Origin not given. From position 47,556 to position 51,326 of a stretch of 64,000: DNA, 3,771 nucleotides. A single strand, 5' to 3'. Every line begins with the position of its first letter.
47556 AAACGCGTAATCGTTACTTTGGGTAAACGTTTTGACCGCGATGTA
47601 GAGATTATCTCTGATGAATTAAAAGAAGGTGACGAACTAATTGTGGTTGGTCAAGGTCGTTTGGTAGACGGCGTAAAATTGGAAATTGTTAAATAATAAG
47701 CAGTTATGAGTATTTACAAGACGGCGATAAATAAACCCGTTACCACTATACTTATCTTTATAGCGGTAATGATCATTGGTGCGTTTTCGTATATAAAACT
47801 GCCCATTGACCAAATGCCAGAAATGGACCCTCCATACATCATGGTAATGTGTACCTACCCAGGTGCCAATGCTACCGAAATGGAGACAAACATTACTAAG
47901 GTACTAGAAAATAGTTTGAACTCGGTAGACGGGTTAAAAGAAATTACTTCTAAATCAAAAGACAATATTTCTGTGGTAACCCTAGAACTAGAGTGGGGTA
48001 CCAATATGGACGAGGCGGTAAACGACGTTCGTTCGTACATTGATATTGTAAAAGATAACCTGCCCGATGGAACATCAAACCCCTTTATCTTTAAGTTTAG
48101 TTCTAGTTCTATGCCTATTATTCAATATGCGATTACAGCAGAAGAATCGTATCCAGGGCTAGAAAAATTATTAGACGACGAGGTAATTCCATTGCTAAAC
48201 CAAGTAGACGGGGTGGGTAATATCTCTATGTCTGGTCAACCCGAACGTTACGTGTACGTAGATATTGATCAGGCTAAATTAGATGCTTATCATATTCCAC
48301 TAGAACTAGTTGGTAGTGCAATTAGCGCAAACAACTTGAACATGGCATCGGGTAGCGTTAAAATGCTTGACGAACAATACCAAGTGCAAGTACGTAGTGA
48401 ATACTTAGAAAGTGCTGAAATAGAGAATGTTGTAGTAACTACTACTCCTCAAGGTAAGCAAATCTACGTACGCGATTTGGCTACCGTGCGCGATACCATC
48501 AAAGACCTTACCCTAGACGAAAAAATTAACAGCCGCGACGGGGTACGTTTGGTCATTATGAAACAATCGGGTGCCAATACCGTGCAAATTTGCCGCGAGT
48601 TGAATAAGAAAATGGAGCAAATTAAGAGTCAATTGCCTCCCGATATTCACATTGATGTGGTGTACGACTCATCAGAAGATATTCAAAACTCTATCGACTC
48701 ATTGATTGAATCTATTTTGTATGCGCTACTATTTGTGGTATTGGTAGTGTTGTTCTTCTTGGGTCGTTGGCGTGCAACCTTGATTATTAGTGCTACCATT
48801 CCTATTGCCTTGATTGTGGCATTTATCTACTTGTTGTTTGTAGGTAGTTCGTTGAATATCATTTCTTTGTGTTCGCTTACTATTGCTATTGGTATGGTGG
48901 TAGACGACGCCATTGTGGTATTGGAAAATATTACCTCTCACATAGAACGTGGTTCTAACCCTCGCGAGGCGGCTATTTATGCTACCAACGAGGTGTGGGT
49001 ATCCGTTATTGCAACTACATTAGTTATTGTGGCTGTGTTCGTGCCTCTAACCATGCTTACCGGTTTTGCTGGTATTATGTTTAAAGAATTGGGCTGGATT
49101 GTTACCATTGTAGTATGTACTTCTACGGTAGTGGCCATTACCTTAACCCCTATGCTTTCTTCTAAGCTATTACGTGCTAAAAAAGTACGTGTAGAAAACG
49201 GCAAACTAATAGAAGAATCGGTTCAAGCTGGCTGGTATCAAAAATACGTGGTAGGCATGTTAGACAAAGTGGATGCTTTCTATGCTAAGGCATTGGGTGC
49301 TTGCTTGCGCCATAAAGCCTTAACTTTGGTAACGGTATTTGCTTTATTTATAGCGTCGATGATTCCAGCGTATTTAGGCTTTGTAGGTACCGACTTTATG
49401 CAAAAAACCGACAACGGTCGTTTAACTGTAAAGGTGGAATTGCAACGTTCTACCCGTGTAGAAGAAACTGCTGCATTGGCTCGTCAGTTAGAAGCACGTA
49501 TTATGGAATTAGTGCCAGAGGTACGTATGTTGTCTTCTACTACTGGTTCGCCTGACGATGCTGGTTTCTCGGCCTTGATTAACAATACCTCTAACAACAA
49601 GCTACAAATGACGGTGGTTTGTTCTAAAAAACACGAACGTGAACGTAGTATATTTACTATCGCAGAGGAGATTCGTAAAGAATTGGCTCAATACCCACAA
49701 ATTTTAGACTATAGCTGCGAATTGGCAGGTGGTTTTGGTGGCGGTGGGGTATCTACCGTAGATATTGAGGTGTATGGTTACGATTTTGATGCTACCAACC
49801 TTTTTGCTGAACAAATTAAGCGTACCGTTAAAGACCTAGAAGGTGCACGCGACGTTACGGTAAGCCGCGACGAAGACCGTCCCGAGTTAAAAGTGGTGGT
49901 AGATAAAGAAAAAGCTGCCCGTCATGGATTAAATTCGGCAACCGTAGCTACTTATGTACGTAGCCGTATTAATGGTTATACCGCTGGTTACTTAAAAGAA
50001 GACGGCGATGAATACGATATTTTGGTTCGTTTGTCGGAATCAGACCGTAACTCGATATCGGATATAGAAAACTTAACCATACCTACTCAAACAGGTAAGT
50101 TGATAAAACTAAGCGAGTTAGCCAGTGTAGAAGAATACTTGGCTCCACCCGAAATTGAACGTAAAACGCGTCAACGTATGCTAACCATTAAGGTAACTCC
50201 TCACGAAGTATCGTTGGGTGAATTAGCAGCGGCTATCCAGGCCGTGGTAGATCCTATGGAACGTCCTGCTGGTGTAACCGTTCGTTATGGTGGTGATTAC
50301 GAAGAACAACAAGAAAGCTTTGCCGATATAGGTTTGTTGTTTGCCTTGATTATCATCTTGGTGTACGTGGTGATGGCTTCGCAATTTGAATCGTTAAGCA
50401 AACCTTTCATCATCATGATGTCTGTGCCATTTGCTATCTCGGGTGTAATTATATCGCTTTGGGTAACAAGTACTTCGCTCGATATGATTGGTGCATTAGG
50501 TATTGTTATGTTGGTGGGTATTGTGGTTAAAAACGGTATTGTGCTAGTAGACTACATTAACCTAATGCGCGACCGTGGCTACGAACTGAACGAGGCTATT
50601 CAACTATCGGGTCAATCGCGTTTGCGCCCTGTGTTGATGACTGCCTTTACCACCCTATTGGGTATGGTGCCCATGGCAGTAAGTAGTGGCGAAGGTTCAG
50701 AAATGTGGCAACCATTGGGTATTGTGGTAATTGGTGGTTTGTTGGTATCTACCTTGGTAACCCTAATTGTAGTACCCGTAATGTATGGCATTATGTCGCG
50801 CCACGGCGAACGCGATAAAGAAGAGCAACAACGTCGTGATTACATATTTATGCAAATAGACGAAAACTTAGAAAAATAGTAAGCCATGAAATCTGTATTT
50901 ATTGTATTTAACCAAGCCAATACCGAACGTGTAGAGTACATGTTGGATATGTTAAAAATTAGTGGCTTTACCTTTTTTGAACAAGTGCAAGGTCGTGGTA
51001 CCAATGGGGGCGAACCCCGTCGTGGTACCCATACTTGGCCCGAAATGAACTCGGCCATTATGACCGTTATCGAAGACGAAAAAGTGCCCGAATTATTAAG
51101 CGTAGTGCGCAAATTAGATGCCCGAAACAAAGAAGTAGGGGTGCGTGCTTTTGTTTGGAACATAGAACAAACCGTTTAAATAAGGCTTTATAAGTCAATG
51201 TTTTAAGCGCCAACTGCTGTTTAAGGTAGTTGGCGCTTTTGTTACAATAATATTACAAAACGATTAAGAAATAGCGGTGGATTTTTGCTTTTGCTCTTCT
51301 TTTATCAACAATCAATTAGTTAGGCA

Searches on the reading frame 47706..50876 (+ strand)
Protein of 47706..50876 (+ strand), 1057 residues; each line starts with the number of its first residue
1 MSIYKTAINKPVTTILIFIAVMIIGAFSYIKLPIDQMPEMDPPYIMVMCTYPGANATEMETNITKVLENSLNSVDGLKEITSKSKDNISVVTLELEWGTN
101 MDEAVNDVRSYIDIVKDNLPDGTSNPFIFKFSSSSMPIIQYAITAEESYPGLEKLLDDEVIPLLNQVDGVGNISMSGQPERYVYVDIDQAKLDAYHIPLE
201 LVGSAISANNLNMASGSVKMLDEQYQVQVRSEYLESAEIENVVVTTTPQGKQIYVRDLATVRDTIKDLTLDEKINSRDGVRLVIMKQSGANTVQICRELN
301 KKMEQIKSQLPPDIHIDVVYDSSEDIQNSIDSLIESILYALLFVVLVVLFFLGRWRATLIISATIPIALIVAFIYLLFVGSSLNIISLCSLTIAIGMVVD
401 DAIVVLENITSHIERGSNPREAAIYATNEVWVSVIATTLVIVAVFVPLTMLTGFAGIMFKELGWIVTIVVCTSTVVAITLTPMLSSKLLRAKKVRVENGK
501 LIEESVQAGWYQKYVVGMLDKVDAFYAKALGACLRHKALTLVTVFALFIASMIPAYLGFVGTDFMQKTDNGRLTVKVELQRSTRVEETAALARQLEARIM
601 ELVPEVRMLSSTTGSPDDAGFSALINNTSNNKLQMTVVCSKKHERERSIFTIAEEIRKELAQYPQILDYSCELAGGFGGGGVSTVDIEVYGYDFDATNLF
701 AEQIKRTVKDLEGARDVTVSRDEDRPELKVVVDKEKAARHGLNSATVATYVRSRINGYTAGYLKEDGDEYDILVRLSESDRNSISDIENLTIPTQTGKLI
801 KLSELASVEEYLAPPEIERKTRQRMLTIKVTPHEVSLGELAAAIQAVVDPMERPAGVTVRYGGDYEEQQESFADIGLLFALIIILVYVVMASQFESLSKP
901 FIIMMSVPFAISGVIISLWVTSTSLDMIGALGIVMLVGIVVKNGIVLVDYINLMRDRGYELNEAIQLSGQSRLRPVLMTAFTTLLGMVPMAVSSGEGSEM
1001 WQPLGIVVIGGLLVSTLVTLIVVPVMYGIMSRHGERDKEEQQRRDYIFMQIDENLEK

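Call 16: search_protein_families(library=pfam, proteins=[window:47706-50876:+], max_evalue=0.001)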
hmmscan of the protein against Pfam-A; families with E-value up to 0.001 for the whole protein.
window:47706-50876:+ (1057 aa): 2 families
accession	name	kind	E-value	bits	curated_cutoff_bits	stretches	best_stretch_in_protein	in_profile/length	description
PF00873.25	ACR_tran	-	3.2e-259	863.2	28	1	3-1029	1-1019/1021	AcrB/AcrD/AcrF family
PF03176.21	MMPL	-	6.9e-17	61.8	20.5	2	256-491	62-305/333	MMPL family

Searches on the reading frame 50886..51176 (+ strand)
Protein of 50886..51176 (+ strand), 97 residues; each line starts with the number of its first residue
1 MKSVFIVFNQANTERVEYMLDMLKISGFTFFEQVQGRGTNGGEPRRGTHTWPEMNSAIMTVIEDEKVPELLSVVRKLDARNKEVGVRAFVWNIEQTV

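Call 16: search_protein_families(library=pfam, proteins=[window:50886-51176:+], max_evalue=0.001)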
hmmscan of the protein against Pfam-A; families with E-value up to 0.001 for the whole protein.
window:50886-51176:+ (97 aa): 1 family
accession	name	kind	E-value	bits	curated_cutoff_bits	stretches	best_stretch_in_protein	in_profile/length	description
PF00543.27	P-II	-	2.8e-09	37.7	25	1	1-96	1-95/102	Nitrogen regulatory protein P-II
